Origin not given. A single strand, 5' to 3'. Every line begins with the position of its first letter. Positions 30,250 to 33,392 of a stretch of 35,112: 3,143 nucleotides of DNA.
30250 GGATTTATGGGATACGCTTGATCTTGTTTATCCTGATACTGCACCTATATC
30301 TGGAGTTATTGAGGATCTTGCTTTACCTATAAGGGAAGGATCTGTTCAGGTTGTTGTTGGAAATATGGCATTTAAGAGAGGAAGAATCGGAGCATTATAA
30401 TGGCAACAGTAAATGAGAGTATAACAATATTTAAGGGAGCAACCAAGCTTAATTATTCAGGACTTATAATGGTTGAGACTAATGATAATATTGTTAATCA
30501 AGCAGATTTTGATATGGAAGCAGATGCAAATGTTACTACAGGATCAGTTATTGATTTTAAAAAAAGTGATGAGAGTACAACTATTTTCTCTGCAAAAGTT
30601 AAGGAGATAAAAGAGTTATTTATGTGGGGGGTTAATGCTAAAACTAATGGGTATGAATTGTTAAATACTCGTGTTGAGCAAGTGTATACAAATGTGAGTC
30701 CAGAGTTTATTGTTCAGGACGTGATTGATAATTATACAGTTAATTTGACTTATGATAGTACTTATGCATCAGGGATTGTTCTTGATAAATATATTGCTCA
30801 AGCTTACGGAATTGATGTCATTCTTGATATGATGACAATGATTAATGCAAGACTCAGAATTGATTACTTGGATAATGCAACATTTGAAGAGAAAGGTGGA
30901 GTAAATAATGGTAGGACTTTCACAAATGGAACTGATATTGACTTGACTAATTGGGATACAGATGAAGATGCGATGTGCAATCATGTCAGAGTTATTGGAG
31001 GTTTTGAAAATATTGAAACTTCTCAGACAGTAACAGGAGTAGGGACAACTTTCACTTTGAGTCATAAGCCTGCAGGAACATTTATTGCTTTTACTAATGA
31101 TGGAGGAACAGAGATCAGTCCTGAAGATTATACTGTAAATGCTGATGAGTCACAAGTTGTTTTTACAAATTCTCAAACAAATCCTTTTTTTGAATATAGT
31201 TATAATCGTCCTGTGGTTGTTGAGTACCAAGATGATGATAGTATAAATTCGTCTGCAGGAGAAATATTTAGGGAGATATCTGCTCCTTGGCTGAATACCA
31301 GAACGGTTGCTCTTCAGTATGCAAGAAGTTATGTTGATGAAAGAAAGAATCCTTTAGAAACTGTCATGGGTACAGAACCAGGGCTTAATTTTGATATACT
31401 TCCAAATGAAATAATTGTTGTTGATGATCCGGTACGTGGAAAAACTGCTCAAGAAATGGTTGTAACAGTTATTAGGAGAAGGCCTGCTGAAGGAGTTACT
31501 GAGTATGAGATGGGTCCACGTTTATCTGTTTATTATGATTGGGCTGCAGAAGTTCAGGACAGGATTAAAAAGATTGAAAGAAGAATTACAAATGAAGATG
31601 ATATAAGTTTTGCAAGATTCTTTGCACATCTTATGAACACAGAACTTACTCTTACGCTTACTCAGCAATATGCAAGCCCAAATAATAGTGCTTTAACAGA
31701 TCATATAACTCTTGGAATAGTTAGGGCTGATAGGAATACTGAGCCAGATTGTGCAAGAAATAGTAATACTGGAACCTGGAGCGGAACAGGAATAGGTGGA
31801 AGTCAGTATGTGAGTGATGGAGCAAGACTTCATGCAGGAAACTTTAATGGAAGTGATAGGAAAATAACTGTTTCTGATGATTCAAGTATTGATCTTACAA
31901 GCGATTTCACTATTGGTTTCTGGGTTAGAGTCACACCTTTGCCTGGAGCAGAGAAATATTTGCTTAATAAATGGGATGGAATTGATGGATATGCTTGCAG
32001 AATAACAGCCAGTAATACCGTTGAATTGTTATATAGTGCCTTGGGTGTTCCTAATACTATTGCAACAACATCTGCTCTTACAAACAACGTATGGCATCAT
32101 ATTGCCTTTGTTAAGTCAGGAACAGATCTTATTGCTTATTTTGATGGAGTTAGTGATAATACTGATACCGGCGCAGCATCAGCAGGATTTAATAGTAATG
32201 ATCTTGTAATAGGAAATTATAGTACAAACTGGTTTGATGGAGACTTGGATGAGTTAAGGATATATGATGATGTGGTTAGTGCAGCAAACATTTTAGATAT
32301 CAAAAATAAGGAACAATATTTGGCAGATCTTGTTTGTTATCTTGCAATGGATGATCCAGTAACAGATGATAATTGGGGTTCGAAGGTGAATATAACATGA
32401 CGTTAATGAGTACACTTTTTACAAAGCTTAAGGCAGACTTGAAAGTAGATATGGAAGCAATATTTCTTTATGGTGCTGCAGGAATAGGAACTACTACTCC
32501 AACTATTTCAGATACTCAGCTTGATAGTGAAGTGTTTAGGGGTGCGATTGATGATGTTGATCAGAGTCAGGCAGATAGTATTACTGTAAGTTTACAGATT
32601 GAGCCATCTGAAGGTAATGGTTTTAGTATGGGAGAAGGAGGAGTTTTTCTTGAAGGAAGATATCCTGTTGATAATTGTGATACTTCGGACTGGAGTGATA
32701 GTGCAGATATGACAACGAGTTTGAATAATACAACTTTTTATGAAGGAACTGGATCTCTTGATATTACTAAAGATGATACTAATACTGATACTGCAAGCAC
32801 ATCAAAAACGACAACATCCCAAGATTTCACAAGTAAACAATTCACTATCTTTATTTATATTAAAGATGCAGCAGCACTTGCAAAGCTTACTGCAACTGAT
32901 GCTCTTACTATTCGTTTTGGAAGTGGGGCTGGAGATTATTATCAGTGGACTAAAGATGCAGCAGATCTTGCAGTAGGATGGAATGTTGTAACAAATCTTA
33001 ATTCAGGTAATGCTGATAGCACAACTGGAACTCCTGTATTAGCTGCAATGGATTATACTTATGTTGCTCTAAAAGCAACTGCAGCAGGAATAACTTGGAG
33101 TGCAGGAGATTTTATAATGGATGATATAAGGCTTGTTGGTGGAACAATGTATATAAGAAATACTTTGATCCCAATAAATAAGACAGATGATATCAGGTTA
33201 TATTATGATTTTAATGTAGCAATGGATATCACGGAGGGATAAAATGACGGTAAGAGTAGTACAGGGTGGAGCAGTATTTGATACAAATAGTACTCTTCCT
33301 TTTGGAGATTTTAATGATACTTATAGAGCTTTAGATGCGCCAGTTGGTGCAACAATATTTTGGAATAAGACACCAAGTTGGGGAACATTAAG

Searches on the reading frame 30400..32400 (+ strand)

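Call 7: search_protein_families(library=pfam, proteins=[window:30400-32400:+], max_evalue=0.01)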
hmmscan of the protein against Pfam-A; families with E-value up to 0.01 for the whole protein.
window:30400-32400:+ (666 aa): 1 family
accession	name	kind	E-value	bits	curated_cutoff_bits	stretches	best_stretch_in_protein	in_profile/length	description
PF13385.13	Laminin_G_3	-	1.3e-23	84.2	27.6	1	483-631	1-150/151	Concanavalin A-like lectin/glucanases superfamily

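Call 8: search_protein_families(library=phrogs, proteins=[window:30400-32400:+], max_evalue=0.01)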
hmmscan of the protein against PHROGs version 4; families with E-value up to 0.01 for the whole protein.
window:30400-32400:+ (666 aa): 4 families
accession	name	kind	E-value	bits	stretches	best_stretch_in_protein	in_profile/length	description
phrog_3545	-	unknown function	1.3e-16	60.9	1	438-625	753-962/1115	-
phrog_8510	-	head and packaging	2.2e-13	49.9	1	481-631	733-893/1348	virion structural protein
phrog_13163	-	tail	2.7e-09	36.5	1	488-622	564-700/976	baseplate wedge subunit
phrog_11583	-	unknown function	0.004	15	1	500-621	1188-1312/2796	-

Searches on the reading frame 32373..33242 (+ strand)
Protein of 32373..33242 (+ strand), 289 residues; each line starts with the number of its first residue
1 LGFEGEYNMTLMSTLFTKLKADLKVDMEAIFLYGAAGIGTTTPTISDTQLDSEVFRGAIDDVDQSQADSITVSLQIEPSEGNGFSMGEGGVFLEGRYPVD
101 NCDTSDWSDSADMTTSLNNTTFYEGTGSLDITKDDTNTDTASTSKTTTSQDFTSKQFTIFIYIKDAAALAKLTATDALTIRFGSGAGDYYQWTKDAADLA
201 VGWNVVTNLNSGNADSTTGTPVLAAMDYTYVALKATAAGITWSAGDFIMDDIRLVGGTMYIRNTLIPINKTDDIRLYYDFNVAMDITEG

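Call 7: search_protein_families(library=pfam, proteins=[window:32373-33242:+], max_evalue=0.01)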
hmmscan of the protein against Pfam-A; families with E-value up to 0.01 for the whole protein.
window:32373-33242:+ (289 aa): 1 family
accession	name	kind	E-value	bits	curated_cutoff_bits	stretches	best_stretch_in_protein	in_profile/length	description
PF12571.13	Phage_tail_fib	-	0.0002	21.8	23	0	35-92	37-94/150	Phage tail-collar fibre protein, N-terminal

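Call 8: search_protein_families(library=phrogs, proteins=[window:32373-33242:+], max_evalue=0.01)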
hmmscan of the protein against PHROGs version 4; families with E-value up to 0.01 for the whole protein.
window:32373-33242:+ (289 aa): 2 families
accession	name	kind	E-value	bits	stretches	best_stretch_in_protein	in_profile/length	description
phrog_5417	-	unknown function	6.4e-05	23.8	1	35-94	60-127/156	-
phrog_18500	-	unknown function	0.0011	20.1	1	12-93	64-144/187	-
